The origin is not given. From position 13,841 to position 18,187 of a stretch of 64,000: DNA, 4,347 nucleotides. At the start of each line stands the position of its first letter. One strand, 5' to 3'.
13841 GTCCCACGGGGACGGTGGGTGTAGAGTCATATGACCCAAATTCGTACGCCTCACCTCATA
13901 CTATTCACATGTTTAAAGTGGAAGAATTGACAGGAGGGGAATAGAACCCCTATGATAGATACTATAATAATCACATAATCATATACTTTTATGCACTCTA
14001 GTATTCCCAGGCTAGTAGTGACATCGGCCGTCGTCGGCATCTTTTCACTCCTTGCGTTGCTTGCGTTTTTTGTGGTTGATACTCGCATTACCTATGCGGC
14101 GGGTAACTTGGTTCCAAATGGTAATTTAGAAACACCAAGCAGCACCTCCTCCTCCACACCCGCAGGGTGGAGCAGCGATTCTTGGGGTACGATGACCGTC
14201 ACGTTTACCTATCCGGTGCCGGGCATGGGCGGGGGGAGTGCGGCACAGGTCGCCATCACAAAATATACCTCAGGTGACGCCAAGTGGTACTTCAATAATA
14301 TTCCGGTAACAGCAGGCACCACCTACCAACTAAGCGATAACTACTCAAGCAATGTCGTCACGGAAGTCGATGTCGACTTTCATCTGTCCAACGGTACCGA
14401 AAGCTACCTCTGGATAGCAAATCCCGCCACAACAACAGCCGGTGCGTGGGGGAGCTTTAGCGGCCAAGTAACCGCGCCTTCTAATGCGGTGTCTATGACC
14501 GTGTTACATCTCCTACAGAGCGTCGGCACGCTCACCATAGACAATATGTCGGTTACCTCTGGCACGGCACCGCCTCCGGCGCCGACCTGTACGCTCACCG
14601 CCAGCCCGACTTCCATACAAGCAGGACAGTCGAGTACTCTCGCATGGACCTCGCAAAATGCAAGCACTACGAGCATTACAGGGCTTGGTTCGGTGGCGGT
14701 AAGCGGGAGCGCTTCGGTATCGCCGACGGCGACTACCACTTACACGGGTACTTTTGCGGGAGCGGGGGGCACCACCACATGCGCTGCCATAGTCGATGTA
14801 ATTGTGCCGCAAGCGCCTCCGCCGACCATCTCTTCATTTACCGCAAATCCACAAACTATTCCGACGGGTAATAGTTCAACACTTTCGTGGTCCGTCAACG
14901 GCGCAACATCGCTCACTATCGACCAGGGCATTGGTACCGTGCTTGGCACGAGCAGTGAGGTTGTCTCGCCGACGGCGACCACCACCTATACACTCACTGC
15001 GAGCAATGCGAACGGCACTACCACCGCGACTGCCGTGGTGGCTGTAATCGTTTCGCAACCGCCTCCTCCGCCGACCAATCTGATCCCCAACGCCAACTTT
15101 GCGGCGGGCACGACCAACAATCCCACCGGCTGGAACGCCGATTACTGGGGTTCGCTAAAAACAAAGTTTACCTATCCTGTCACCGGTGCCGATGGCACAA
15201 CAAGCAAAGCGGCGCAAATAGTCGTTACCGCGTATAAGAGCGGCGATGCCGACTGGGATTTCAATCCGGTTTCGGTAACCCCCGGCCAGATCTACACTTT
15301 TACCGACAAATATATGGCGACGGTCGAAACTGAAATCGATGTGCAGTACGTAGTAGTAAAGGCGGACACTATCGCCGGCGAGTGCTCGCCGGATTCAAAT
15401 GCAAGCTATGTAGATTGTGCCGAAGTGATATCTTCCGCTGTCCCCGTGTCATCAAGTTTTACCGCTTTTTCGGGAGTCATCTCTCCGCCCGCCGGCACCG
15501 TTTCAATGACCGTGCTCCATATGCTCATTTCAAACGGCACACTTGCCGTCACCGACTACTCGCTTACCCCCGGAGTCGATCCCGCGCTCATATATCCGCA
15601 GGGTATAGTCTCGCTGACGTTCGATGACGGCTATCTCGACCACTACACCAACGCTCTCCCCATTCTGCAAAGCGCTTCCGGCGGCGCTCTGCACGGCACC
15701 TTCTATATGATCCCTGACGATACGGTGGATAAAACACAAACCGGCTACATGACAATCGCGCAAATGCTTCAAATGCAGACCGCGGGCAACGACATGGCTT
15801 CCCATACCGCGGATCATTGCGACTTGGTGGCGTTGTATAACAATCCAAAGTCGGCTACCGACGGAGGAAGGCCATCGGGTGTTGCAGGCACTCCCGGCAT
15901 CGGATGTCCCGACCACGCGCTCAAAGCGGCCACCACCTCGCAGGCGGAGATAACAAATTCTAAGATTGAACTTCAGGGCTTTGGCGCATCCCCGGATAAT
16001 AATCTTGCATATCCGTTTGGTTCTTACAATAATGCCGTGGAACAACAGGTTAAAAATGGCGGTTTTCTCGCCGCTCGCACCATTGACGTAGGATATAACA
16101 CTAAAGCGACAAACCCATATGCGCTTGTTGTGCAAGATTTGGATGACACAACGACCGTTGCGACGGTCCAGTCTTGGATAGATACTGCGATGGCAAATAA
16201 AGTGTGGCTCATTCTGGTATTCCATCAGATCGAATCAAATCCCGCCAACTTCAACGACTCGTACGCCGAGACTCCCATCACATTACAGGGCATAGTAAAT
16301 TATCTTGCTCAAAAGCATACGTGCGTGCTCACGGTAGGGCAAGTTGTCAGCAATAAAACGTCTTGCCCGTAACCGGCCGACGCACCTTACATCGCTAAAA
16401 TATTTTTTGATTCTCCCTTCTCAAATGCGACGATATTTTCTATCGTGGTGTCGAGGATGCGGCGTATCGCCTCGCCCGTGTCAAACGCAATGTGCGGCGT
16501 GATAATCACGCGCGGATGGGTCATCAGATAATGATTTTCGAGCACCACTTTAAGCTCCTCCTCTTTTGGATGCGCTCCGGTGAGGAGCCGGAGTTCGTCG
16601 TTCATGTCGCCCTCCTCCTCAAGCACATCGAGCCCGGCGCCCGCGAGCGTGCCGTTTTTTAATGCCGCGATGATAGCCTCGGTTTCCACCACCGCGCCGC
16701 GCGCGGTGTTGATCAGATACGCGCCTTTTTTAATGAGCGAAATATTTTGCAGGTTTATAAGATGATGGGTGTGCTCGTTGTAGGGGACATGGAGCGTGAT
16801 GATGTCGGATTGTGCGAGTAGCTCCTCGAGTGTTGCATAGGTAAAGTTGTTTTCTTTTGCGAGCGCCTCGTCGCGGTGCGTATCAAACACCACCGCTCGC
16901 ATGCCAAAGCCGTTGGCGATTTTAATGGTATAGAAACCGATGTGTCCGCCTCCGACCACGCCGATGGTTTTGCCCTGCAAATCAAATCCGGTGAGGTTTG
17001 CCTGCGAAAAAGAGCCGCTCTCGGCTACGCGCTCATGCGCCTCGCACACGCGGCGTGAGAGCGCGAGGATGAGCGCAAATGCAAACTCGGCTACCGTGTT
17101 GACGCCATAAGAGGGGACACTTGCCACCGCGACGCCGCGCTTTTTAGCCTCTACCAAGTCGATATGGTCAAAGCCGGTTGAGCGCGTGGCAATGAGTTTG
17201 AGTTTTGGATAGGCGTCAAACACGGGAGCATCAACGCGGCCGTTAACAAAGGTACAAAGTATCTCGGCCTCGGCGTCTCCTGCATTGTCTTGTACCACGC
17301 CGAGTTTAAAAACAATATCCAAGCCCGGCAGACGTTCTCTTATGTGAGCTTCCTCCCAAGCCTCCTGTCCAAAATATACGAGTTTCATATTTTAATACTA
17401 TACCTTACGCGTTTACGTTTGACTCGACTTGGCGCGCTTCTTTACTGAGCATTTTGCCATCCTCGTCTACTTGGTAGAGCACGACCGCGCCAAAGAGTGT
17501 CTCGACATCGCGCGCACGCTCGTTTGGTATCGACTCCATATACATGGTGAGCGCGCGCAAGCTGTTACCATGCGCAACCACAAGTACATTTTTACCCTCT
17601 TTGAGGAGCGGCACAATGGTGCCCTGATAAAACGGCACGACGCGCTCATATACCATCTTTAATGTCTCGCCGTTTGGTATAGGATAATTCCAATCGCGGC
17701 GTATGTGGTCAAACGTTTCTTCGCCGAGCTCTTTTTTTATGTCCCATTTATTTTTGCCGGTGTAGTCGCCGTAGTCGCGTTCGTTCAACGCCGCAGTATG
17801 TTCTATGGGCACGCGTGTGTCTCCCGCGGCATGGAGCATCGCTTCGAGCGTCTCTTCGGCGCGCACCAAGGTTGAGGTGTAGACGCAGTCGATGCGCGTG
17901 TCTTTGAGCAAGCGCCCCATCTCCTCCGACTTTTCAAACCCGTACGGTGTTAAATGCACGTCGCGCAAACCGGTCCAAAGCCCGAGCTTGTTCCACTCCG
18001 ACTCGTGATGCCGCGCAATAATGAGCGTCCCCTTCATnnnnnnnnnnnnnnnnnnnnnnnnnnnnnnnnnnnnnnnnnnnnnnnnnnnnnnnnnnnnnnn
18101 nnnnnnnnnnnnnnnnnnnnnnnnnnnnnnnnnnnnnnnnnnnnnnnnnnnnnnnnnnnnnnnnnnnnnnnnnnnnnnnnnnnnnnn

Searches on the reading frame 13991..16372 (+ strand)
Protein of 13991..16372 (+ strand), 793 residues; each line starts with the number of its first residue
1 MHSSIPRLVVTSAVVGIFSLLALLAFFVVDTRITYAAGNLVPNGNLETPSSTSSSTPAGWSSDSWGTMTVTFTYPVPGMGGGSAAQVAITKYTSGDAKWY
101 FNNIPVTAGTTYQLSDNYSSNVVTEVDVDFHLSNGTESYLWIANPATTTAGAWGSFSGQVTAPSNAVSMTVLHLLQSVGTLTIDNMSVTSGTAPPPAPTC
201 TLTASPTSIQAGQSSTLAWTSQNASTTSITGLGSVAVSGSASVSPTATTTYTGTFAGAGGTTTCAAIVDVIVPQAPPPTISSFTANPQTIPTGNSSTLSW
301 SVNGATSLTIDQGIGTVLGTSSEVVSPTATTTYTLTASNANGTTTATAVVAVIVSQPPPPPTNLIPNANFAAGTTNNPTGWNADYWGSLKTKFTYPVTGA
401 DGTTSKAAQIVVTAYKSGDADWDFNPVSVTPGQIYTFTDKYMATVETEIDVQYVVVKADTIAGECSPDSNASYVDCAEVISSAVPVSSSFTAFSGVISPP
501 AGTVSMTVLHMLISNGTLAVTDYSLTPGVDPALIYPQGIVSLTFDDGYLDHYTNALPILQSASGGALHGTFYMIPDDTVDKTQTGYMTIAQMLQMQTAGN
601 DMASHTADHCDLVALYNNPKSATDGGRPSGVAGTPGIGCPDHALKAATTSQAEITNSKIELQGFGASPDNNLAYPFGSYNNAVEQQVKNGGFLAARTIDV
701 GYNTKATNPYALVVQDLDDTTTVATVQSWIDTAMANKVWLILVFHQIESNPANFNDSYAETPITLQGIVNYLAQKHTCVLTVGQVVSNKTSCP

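Call 47: search_protein_families(library=pfam, proteins=[window:13991-16372:+], max_evalue=0.00001)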
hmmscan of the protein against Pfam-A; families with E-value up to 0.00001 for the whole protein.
window:13991-16372:+ (793 aa): 1 family
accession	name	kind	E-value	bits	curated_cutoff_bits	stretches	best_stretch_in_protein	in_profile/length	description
PF01522.26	Polysacc_deac_1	-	2e-13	50.9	23.1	1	537-692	6-121/124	Polysaccharide deacetylase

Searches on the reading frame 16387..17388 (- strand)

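Call 47: search_protein_families(library=pfam, proteins=[window:16387-17388:-], max_evalue=0.00001)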
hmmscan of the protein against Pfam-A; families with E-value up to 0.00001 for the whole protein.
window:16387-17388:- (333 aa): 2 families
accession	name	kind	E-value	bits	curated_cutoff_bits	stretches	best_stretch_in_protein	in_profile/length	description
PF02826.25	2-Hacid_dh_C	-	1.5e-55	187.8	25.1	1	104-301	1-178/178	D-isomer specific 2-hydroxyacid dehydrogenase, NAD binding domain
PF00389.36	2-Hacid_dh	-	9.1e-26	90.6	24.6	1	39-328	38-129/134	D-isomer specific 2-hydroxyacid dehydrogenase, catalytic domain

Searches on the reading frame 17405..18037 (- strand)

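Call 65: search_protein_families(library=pfam, proteins=[window:17405-18037:-], max_evalue=0.0001)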
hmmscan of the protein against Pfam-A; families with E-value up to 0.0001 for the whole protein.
window:17405-18037:- (210 aa): 1 family
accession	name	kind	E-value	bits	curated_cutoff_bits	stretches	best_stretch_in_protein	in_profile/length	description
PF00300.27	His_Phos_1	-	2.4e-39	135.4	21.7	1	5-197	1-188/194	Histidine phosphatase superfamily (branch 1)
